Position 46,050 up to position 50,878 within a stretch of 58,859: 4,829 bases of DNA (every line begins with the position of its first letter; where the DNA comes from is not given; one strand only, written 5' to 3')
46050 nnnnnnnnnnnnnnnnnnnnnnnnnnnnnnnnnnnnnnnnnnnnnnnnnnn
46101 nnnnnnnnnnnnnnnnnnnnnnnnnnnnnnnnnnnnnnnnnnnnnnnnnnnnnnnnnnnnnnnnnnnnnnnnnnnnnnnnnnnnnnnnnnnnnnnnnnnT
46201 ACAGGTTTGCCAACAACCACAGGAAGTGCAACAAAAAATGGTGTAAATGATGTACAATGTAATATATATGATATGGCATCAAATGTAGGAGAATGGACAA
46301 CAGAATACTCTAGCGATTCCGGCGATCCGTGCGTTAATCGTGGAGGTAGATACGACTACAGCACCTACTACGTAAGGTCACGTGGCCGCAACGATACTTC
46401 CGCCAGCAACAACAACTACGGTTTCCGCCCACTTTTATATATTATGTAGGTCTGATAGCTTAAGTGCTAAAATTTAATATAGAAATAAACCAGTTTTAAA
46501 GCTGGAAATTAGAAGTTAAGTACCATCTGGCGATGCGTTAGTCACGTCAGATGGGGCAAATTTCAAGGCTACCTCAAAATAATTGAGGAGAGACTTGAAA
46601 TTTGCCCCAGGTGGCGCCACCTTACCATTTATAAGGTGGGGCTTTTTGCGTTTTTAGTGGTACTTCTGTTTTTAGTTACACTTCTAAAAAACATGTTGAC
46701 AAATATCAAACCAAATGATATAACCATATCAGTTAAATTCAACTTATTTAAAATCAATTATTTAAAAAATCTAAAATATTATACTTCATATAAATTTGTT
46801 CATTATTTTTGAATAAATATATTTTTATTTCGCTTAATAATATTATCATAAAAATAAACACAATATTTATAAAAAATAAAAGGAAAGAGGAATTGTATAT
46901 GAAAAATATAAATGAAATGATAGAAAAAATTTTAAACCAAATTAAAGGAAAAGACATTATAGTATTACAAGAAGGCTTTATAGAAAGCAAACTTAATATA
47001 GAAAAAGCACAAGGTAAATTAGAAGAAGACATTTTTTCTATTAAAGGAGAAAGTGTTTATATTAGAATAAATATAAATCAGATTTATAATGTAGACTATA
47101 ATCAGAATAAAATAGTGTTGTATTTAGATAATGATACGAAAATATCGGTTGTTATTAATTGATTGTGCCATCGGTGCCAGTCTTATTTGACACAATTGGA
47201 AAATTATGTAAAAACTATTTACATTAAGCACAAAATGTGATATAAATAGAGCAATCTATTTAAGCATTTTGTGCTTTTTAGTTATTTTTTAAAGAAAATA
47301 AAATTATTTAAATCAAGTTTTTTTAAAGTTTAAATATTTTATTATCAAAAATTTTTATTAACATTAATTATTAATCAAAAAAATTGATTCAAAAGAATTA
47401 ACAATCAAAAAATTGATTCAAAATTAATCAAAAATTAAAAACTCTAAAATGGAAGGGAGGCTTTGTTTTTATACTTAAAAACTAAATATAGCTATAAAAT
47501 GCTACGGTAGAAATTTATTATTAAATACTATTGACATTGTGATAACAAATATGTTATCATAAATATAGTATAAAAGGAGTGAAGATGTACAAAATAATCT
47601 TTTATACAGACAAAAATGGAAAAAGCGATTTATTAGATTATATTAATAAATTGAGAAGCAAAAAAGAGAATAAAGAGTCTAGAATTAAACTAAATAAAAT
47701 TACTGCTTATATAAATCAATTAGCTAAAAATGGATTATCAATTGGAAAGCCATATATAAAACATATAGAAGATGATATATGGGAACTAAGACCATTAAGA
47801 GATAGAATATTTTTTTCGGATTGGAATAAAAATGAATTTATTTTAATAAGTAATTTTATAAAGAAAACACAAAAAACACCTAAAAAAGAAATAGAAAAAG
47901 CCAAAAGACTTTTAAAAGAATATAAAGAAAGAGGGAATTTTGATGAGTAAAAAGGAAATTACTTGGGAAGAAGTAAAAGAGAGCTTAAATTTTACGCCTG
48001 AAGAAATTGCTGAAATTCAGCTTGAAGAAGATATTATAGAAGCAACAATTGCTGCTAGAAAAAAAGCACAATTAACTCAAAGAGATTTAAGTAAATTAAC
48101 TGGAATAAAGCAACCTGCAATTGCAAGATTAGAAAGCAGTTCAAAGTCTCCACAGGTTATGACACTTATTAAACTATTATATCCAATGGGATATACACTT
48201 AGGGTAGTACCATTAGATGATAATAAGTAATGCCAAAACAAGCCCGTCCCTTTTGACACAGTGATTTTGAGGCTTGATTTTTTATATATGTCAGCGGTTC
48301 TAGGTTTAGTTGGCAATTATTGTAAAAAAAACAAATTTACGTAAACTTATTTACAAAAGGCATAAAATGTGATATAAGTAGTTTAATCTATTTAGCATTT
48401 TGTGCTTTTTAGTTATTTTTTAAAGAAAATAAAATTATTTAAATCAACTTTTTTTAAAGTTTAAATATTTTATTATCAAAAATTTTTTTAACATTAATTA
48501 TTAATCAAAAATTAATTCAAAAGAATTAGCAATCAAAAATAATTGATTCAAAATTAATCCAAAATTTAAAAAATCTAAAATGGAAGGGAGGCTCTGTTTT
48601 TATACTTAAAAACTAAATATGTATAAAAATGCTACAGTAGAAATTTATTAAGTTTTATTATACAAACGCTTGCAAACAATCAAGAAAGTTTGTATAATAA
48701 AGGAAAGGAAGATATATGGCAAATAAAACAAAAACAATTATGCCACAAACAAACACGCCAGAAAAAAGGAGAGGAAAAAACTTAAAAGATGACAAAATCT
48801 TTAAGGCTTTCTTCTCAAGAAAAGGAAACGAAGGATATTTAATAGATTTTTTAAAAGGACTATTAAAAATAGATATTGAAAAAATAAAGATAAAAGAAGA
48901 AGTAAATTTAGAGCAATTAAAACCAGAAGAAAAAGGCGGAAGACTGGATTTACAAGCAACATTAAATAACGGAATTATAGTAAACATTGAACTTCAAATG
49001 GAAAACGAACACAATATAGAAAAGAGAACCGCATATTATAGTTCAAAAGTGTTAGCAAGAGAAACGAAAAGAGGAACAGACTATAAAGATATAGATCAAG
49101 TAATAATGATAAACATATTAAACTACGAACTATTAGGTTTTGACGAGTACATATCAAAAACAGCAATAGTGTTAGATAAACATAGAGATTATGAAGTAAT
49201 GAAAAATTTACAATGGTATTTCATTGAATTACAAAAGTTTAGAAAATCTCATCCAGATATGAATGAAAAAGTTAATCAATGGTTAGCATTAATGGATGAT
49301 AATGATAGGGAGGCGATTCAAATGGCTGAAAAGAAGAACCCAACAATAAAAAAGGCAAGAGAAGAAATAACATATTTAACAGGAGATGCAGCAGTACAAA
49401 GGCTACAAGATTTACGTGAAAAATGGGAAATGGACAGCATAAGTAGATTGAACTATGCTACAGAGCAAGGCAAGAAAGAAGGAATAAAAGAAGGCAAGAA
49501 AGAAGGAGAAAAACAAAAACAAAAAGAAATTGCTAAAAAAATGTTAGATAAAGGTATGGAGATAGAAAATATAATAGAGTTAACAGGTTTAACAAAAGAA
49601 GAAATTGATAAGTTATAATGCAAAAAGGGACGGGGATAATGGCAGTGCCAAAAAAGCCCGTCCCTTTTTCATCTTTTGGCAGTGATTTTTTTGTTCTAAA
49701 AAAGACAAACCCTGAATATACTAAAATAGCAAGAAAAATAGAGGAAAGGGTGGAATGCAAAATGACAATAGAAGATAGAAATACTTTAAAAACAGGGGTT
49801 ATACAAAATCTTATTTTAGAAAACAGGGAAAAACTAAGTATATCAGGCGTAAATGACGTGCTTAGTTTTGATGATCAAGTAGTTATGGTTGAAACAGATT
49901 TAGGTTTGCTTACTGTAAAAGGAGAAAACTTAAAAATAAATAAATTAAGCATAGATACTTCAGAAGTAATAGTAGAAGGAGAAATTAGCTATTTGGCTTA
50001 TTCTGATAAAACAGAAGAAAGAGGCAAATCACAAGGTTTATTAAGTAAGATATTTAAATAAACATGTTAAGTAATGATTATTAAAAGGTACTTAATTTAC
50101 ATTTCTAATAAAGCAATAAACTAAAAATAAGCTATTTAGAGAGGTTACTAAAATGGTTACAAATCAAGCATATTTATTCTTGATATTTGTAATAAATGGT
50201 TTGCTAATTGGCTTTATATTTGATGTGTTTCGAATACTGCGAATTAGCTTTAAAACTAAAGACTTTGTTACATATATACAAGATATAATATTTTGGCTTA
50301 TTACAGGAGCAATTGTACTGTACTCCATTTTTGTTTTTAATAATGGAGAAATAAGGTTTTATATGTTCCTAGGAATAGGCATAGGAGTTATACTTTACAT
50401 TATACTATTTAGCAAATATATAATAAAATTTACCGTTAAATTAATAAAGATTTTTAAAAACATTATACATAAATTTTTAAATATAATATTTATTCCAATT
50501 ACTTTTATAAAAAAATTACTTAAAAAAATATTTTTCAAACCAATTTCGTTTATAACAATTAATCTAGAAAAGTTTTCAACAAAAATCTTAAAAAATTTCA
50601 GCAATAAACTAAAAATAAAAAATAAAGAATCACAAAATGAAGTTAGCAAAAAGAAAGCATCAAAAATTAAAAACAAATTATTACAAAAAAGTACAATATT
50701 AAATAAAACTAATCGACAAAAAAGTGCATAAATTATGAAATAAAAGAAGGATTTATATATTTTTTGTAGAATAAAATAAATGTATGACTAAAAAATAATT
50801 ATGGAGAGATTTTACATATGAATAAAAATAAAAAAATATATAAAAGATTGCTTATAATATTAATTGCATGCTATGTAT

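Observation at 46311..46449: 3' end of the FGE-sulfatase gene looks like a DGR variable region, but no RT or TR is in the window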

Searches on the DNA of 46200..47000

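Call 10: search_rna_families(source=window, start=46200, end=47000, threshold=evalue, max_evalue=10)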
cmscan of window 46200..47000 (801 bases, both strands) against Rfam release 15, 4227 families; matches with E-value up to 10: 6.
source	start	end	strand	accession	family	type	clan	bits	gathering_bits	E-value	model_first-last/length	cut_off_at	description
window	46545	46617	+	RF00823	lsy-6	Gene; miRNA;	-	23.5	60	0.019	1-74/74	no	lsy-6 microRNA precursor family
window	46541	46620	+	RF04223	MIR2619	Gene; miRNA;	-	15.5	113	0.64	1-202/202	no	MIR2619 microRNA precursor family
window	46637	46744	-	RF02560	CbSR9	Gene; antisense;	-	14.3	279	5.5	1-213/213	no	Coxiella burnetii sRNA 9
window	46552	46609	-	RF03667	MIR1031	Gene; miRNA;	-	14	100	1.5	1-183/183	no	MIR1031 microRNA precursor family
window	46613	46716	-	RF02799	CssrB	Gene; sRNA;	-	13.2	76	5.5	1-180/180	no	Chromosome-encoded Shigella sRNA B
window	46829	46873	+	RF02350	psRNA6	Gene; sRNA;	-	10.3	60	2.7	1-333/333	no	Nitrosomonas sRNA psRNA6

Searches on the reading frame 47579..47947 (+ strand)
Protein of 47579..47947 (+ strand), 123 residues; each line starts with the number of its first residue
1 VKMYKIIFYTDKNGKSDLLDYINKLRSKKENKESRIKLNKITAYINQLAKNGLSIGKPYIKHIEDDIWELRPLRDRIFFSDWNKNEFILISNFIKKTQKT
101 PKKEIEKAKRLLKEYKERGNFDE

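Call 74: search_protein_families(library=pfam, proteins=[window:47579-47947:+], max_evalue=0.01)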
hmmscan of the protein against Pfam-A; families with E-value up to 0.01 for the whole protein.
window:47579-47947:+ (123 aa): 1 family
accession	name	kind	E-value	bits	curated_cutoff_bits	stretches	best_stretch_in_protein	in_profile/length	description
PF05973.20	Gp49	-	1.9e-17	63.5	23.9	1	39-113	12-90/90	Phage derived protein Gp49-like (DUF891)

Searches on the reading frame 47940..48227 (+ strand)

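Call 74: search_protein_families(library=pfam, proteins=[window:47940-48227:+], max_evalue=0.01)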
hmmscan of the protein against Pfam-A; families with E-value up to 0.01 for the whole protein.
window:47940-48227:+ (96 aa): 7 families
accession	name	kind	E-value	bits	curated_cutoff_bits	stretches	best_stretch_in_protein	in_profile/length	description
PF01381.28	HTH_3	-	1.2e-10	41.7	23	1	38-80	3-45/55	Helix-turn-helix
PF13744.12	HTH_37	-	4.2e-06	26.9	27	1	19-89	6-77/80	Helix-turn-helix domain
PF12844.13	HTH_19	-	8.9e-06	26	30.2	1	39-85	7-53/64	Helix-turn-helix domain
PF13560.12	HTH_31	-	0.00032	21.4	27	1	39-79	9-50/64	Helix-turn-helix domain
PF15731.11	MqsA_antitoxin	-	0.002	18.6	30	1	36-80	74-117/131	Antitoxin component of bacterial toxin-antitoxin system, MqsA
PF13413.12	HTH_25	-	0.0042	17.3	24.6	0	38-66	4-32/62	Helix-turn-helix domain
PF19531.4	DUF6058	-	0.0069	17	25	1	17-55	54-92/126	Family of unknown function (DUF6058)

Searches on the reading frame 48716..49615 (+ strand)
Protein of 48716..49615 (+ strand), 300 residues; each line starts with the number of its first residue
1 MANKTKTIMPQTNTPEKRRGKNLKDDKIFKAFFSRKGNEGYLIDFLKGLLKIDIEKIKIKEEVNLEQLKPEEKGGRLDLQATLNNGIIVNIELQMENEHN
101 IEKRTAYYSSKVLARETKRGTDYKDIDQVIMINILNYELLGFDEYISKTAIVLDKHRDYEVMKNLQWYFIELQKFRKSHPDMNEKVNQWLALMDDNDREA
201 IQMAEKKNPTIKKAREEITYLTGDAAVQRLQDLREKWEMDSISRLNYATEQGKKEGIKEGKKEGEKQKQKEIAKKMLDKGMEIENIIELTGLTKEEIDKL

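Call 74: search_protein_families(library=pfam, proteins=[window:48716-49615:+], max_evalue=0.01)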
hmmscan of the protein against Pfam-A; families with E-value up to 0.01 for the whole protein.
window:48716-49615:+ (300 aa): 2 families
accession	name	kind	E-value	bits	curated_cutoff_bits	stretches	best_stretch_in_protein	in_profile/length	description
PF12784.13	PDDEXK_2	-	3.6e-40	138.5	27.4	1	25-248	3-229/229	PD-(D/E)XK nuclease family transposase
PF10975.14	DUF2802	-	0.0081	16.8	33.5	0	261-297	24-60/68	Protein of unknown function (DUF2802)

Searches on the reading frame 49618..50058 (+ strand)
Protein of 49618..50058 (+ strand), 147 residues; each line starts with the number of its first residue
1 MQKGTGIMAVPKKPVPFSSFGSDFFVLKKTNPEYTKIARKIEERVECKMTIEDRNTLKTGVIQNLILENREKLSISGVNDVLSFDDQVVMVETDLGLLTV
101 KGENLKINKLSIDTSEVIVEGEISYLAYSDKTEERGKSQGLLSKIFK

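Call 74: search_protein_families(library=pfam, proteins=[window:49618-50058:+], max_evalue=0.01)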
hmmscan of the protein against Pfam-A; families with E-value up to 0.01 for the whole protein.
window:49618-50058:+ (147 aa): 1 family
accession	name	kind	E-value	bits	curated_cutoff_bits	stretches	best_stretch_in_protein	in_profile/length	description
PF07873.16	YabP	-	2.6e-19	69.2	27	1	64-128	2-64/64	YabP family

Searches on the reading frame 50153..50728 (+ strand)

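Call 74: search_protein_families(library=pfam, proteins=[window:50153-50728:+], max_evalue=0.01)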
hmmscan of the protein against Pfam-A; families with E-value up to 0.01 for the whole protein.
window:50153-50728:+ (192 aa): 1 family
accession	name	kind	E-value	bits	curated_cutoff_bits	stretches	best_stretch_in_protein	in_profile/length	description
PF09578.15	Spore_YabQ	-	1.1e-21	77.3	27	1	9-87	1-79/79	Spore cortex protein YabQ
